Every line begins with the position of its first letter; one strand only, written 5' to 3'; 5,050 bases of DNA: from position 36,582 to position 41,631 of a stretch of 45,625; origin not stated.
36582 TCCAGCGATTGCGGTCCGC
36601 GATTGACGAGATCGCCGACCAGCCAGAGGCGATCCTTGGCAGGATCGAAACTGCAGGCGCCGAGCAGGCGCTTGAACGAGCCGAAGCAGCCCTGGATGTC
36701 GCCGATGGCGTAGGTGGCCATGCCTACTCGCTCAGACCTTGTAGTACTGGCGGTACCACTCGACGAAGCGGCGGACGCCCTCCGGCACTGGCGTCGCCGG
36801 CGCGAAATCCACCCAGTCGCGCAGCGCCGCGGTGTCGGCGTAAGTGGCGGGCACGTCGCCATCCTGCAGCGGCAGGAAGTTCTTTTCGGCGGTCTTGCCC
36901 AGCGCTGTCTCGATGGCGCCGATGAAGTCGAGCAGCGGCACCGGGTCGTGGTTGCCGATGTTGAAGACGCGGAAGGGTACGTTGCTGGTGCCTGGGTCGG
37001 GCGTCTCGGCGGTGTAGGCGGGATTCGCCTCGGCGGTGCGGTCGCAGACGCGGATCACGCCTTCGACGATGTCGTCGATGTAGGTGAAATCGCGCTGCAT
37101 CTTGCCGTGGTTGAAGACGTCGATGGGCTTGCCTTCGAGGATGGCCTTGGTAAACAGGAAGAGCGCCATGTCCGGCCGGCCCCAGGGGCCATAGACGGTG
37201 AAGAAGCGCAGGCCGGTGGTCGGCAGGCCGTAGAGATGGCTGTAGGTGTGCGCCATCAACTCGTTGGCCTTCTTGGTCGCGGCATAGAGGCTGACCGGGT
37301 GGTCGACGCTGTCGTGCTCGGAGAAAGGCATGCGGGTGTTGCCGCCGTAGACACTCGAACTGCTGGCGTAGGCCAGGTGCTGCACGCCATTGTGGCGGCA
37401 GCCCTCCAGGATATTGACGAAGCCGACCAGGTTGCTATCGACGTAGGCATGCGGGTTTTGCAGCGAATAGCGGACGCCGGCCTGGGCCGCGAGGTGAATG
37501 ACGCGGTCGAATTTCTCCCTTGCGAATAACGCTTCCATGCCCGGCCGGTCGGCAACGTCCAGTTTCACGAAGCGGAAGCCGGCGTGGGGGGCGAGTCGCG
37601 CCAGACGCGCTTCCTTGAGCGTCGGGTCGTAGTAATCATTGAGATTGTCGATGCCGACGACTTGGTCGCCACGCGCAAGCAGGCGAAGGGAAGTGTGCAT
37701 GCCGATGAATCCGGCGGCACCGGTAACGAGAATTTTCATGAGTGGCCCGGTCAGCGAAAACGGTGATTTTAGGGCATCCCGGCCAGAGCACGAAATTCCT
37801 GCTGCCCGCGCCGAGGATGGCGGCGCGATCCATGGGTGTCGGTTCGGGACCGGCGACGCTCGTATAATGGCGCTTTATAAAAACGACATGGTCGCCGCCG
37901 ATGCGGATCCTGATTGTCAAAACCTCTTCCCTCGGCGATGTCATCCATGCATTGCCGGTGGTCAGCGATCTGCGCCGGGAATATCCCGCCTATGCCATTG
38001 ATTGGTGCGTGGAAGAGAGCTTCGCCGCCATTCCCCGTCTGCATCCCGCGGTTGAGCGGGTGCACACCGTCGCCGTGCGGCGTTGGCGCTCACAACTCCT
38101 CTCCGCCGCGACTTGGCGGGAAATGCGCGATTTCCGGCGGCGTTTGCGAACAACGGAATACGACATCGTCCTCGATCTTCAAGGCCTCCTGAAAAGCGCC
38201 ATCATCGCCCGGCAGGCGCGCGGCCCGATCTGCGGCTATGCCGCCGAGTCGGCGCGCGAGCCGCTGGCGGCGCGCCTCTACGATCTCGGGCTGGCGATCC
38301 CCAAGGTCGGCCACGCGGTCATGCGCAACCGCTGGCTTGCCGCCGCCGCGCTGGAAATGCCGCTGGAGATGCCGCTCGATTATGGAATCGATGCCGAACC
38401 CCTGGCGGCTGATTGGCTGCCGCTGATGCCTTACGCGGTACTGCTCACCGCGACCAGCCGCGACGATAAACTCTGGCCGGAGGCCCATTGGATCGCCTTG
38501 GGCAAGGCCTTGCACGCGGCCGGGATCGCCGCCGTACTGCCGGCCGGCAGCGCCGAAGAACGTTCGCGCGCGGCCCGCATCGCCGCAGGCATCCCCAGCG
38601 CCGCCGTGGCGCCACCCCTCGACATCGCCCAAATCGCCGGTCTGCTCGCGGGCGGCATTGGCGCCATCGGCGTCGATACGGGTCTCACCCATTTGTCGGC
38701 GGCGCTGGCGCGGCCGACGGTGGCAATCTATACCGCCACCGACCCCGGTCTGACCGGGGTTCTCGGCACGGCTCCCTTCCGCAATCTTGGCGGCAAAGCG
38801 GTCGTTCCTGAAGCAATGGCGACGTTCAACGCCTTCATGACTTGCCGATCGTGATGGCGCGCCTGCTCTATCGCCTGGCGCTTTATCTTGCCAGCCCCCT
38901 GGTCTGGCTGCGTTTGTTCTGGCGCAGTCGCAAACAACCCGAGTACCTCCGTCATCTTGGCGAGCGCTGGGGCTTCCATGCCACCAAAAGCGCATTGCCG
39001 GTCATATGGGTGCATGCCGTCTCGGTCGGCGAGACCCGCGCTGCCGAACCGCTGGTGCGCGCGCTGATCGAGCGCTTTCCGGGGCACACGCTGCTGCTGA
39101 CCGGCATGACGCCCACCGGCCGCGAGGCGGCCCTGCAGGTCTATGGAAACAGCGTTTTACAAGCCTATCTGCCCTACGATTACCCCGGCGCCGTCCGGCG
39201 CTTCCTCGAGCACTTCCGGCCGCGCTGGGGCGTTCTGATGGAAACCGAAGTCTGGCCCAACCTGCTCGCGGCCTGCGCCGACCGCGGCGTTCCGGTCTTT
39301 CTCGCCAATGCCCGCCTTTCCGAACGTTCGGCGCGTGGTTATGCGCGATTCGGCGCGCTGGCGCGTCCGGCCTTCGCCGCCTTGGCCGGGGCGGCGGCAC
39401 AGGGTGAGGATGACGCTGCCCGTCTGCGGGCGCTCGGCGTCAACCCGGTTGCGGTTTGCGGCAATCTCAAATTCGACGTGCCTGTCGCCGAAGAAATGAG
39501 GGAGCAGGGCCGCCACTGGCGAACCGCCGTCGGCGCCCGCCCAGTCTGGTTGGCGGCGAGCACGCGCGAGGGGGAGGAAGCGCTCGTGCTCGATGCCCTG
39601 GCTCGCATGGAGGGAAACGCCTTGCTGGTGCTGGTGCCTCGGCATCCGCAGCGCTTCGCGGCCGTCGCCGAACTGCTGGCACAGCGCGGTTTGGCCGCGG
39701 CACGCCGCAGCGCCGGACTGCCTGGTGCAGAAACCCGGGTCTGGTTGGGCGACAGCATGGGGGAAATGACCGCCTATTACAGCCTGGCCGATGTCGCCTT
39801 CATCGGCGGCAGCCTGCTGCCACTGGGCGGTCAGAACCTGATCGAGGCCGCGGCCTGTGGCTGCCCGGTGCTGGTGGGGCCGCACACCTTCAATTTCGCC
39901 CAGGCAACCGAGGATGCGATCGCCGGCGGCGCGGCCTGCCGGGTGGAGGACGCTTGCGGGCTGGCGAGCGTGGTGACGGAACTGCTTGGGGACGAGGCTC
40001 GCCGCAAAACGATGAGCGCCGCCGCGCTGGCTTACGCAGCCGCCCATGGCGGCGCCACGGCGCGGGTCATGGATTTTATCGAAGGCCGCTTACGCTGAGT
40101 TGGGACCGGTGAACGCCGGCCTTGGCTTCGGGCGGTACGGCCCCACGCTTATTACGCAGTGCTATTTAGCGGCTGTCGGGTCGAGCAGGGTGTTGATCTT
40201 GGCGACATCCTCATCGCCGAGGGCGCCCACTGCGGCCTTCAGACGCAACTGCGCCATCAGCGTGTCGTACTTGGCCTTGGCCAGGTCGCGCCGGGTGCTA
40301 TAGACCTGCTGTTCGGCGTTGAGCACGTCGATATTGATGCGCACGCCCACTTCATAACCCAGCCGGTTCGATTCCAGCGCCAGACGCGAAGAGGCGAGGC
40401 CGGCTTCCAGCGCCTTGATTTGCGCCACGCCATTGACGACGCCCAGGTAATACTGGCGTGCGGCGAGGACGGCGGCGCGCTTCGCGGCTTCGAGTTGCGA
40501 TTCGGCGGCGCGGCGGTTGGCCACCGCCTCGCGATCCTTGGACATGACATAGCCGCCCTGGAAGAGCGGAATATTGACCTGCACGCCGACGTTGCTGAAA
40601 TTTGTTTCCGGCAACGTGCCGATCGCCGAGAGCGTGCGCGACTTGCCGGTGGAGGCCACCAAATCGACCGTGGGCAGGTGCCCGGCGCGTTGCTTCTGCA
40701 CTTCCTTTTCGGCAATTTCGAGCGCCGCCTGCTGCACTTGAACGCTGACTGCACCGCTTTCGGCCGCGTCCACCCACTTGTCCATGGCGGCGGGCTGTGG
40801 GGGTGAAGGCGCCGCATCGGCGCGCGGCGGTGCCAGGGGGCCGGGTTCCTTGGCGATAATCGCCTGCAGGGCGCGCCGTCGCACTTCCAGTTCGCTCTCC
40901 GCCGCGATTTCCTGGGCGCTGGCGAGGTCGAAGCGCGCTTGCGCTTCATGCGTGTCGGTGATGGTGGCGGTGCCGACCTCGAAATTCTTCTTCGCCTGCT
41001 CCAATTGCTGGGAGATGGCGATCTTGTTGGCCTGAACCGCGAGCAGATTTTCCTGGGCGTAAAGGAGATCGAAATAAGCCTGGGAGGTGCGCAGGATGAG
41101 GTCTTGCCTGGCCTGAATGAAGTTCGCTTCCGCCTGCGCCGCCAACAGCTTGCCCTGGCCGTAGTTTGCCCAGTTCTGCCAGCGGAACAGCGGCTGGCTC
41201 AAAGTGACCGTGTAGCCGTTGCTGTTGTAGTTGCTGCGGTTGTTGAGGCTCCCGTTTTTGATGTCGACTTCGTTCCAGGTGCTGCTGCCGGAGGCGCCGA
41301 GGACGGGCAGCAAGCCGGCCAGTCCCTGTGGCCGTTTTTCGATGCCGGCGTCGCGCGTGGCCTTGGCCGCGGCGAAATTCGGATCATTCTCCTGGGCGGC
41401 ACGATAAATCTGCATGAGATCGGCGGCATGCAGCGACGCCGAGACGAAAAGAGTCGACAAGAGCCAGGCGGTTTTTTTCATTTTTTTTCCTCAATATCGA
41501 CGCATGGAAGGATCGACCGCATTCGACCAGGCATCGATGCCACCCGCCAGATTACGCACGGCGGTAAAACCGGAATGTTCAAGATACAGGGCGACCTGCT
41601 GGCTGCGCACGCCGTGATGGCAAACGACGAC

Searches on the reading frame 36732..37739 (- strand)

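Call 40: search_protein_families(library=pfam, proteins=[window:36732-37739:-], max_evalue=0.0001)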
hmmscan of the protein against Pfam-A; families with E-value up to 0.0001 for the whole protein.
window:36732-37739:- (335 aa): 7 families
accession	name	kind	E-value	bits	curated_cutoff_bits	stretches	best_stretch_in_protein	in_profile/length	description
PF01370.27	Epimerase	-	6.3e-57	193.2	20.9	1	3-237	1-230/240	NAD dependent epimerase/dehydratase family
PF16363.11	GDP_Man_Dehyd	-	3.1e-48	165.4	27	1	4-323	1-330/332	GDP-mannose 4,6 dehydratase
PF01073.25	3Beta_HSD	-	3.1e-16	59.7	22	1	4-230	1-227/280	3-beta hydroxysteroid dehydrogenase/isomerase family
PF04321.23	RmlD_sub_bind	-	3.4e-16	59.6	27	1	1-239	1-204/287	RmlD substrate binding domain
PF02719.21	Polysacc_synt_2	-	5.5e-12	45.9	20.2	1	3-233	1-218/293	Polysaccharide biosynthesis protein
PF00106.31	adh_short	-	3.8e-07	30.2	26.6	1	3-111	3-116/195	short chain dehydrogenase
PF07993.18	NAD_binding_4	-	1.2e-05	25.1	20.1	0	75-183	87-208/258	Male sterility protein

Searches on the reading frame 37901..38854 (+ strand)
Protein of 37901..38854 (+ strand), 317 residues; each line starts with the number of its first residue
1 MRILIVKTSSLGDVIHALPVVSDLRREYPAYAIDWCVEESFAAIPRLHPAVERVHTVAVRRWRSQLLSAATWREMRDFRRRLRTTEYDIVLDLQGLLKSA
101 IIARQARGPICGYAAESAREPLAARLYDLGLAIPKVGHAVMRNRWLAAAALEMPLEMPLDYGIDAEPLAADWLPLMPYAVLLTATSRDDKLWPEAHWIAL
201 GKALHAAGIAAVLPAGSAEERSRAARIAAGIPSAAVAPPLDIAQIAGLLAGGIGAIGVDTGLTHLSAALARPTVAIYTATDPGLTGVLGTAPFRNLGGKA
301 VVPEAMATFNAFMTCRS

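Call 40: search_protein_families(library=pfam, proteins=[window:37901-38854:+], max_evalue=0.0001)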
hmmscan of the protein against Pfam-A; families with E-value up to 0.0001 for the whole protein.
window:37901-38854:+ (317 aa): 1 family
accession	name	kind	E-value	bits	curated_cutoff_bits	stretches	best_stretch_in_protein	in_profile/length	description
PF01075.23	Glyco_transf_9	-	7.9e-52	176.5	22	1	76-289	2-221/247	Glycosyltransferase family 9 (heptosyltransferase)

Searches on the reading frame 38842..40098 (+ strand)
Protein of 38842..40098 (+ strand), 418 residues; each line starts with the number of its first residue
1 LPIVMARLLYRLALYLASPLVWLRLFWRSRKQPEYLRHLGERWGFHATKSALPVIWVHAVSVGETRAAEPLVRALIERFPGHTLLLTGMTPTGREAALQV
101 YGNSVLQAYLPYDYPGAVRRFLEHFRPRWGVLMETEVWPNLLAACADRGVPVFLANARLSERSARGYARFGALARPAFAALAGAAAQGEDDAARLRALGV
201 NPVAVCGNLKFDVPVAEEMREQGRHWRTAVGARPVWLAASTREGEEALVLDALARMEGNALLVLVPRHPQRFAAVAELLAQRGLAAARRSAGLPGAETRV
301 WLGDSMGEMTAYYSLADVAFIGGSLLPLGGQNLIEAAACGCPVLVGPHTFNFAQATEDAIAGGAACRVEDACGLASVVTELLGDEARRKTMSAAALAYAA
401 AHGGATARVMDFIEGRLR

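Call 40: search_protein_families(library=pfam, proteins=[window:38842-40098:+], max_evalue=0.0001)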
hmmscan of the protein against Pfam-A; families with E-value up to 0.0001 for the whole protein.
window:38842-40098:+ (418 aa): 2 families
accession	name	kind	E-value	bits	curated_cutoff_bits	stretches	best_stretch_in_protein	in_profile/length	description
PF04413.22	Glycos_transf_N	-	3.1e-67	226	23.9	1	38-213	2-179/179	3-Deoxy-D-manno-octulosonic-acid transferase (kdotransferase)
PF00534.26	Glycos_transf_1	-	2.1e-05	24.6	26.4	1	298-395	75-169/172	Glycosyl transferases group 1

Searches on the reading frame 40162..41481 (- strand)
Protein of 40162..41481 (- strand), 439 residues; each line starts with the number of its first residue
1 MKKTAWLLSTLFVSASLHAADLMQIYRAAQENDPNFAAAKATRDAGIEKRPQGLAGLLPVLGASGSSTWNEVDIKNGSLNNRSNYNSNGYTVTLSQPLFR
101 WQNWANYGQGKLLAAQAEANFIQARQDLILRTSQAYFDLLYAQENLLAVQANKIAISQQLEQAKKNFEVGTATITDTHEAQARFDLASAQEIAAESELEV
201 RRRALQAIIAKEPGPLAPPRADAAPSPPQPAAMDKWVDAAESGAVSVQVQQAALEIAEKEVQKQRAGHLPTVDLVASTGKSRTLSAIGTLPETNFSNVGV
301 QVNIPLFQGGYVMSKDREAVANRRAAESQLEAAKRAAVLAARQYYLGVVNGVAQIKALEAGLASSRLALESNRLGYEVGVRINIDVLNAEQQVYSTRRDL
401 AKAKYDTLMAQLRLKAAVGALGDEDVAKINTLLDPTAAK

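Call 40: search_protein_families(library=pfam, proteins=[window:40162-41481:-], max_evalue=0.0001)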
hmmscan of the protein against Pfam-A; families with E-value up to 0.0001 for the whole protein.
window:40162-41481:- (439 aa): 1 family
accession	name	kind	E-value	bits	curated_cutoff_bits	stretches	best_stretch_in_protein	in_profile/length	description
PF02321.23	OEP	-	2e-58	197.7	22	2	234-419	2-187/187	Outer membrane efflux protein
